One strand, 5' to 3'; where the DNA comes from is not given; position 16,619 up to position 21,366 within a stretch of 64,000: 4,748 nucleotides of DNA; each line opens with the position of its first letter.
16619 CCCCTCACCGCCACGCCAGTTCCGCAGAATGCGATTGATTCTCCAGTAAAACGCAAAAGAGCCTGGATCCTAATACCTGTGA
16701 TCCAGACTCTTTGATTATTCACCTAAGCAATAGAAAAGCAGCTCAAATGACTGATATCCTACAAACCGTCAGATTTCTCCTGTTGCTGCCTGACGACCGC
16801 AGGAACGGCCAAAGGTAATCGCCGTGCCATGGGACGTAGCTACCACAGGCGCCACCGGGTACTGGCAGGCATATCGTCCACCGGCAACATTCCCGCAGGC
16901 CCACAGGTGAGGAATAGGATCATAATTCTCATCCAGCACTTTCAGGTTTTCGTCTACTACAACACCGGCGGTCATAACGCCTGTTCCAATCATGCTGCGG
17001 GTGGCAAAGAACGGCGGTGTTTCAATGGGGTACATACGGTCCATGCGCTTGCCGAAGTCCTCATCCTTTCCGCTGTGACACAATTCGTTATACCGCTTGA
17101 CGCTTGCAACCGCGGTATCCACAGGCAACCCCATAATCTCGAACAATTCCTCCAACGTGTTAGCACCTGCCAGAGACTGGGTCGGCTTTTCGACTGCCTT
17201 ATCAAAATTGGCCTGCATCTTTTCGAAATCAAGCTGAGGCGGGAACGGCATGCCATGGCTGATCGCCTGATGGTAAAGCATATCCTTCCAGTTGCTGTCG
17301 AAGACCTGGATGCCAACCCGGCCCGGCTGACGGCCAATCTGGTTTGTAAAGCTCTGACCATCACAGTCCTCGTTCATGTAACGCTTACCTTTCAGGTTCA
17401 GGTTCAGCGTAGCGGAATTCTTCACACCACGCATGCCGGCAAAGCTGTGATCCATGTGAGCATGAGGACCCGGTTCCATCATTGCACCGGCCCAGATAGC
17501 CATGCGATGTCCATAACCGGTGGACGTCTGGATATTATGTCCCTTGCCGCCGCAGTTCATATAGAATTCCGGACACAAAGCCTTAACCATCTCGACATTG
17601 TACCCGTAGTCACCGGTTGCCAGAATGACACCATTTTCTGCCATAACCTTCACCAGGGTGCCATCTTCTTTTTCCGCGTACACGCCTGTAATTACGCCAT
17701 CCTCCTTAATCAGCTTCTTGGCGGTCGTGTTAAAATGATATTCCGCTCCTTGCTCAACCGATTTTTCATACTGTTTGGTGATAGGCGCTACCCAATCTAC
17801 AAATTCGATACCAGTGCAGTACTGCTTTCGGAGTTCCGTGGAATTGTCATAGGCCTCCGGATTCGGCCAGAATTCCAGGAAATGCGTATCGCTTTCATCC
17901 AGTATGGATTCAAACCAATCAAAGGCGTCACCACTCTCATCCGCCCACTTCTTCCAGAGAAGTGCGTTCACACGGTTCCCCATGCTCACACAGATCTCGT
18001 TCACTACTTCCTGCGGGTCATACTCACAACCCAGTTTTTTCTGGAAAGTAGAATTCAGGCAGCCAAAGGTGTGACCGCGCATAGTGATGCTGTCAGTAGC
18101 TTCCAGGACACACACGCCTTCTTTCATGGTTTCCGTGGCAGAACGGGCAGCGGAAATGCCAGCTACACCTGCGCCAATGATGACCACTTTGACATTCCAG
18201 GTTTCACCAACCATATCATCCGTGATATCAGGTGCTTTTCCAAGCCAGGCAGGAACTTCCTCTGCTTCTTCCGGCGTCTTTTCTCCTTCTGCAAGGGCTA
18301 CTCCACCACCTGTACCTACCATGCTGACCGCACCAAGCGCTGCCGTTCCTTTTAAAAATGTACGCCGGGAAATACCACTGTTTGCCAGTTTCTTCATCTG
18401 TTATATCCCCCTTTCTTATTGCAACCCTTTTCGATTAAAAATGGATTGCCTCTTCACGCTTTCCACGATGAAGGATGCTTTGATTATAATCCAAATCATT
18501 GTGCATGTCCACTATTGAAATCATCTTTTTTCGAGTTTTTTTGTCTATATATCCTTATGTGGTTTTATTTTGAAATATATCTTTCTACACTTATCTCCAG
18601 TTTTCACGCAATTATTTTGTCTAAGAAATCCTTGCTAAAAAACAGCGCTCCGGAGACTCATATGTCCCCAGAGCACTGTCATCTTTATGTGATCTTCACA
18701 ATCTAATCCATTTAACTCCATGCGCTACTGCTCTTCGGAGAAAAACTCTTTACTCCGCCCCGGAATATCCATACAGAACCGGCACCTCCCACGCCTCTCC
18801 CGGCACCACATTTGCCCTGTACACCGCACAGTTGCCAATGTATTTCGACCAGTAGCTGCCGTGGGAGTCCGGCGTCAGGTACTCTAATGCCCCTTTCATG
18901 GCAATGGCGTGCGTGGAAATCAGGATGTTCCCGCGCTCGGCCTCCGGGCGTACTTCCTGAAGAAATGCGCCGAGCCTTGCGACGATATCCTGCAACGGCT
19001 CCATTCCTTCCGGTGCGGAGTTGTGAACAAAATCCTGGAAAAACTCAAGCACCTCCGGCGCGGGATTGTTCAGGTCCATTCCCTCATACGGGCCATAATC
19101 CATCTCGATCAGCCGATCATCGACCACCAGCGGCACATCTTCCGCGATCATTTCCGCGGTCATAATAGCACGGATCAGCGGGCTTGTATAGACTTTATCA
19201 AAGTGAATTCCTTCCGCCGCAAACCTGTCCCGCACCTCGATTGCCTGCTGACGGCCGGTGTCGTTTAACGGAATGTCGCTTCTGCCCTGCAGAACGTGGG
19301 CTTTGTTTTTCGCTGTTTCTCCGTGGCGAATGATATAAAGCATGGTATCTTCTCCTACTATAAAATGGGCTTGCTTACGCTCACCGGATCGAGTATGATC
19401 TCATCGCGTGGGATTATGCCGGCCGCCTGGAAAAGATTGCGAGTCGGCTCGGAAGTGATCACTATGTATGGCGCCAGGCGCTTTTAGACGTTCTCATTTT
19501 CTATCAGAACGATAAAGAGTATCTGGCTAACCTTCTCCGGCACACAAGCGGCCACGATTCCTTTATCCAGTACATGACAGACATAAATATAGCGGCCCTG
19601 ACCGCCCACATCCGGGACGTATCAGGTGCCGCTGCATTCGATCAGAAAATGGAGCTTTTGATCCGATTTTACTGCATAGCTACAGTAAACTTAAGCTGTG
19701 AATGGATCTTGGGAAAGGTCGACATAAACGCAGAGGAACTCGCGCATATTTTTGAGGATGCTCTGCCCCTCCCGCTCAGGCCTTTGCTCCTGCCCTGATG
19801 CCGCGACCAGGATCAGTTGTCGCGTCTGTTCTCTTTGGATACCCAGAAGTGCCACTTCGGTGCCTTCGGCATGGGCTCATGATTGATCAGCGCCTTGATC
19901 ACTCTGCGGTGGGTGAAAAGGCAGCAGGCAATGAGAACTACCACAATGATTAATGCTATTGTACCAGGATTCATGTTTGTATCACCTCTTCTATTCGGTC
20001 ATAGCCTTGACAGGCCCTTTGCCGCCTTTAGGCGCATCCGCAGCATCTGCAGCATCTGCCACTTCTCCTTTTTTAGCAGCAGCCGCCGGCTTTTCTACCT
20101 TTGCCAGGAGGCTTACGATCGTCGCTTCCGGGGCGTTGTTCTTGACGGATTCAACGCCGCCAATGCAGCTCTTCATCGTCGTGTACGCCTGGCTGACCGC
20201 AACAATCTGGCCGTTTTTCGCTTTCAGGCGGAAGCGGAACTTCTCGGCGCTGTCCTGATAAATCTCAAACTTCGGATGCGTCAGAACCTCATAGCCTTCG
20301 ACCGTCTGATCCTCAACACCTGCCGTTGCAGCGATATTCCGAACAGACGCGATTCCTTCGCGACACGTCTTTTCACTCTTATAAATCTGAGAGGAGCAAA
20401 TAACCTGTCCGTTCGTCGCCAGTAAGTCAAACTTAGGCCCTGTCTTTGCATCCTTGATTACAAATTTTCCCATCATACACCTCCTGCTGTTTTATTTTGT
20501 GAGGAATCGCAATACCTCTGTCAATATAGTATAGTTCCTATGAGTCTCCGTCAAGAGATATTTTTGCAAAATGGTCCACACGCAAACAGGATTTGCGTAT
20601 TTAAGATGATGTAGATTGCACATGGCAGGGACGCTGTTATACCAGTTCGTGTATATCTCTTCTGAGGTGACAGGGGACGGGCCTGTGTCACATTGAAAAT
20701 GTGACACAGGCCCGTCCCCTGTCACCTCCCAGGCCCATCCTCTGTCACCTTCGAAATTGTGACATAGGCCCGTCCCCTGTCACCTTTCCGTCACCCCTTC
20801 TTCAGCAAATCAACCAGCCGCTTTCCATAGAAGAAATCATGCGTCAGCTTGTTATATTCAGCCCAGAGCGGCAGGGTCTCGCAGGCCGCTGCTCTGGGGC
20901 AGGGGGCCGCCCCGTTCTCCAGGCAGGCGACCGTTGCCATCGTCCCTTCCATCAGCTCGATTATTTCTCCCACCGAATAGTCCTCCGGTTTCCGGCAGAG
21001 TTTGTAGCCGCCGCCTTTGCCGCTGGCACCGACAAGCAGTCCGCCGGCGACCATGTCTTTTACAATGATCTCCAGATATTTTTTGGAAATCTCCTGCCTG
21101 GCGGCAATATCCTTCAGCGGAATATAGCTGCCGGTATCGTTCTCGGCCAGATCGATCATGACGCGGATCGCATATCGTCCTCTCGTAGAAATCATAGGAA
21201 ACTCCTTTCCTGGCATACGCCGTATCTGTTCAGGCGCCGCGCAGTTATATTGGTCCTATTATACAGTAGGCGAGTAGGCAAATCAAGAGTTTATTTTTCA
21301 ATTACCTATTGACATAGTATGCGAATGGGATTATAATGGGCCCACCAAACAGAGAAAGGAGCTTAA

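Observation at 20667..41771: Family of ~25-nt palindromic units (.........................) at nine or more intergenic sites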

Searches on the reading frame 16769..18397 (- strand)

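Call 61: search_protein_families(library=pfam, proteins=[window:16769-18397:-], max_evalue=0.001)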
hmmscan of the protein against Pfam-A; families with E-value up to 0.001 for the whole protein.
window:16769-18397:- (542 aa): 5 families
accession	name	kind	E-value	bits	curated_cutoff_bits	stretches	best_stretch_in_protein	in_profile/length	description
PF00890.30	FAD_binding_2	-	2e-36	126.5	20.4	1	71-510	2-404/414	FAD binding domain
PF01266.30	DAO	-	3.9e-11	43.5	27.9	1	70-264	1-205/353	FAD dependent oxidoreductase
PF07992.20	Pyr_redox_2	-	4e-06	26.9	26.1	0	70-104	2-31/291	Pyridine nucleotide-disulphide oxidoreductase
PF10518.14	TAT_signal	-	8.1e-06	26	22.7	1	9-28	2-21/21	TAT (twin-arginine translocation) pathway signal sequence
PF13738.12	Pyr_redox_3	-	0.00077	19.2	30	0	72-101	1-30/305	Pyridine nucleotide-disulphide oxidoreductase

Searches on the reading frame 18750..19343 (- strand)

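Call 13: search_protein_families(library=pfam, proteins=[window:18750-19343:-], max_evalue=0.001)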
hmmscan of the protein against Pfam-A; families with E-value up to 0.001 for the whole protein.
window:18750-19343:- (197 aa): 1 family
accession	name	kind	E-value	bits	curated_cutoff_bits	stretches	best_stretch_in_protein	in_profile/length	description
PF00300.27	His_Phos_1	-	1.7e-43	149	21.7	1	2-182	1-184/194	Histidine phosphatase superfamily (branch 1)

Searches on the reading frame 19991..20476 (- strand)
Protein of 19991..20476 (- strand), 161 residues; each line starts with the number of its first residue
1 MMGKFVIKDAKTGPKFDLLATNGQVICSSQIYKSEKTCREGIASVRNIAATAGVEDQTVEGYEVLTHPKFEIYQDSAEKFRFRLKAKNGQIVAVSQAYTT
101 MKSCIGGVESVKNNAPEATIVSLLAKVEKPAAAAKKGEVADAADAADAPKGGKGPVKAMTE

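Call 13: search_protein_families(library=pfam, proteins=[window:19991-20476:-], max_evalue=0.001)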
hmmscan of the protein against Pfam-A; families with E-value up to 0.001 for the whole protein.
window:19991-20476:- (161 aa): 1 family
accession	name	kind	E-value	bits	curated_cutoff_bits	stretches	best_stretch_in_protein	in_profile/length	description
PF07411.17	DUF1508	-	2.6e-36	123.7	22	2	75-121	1-47/48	Domain of unknown function (DUF1508)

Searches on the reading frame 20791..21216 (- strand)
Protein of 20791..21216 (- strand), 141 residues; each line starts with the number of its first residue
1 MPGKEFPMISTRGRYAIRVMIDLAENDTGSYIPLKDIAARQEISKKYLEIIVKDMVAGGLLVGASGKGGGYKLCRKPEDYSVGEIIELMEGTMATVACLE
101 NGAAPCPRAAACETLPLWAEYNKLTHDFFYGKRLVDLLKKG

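Call 13: search_protein_families(library=pfam, proteins=[window:20791-21216:-], max_evalue=0.001)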
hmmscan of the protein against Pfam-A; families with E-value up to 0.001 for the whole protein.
window:20791-21216:- (141 aa): 1 family
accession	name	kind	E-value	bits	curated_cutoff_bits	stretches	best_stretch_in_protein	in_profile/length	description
PF02082.26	Rrf2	-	1.1e-29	103.7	30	1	9-139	1-131/132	Iron-dependent Transcriptional regulator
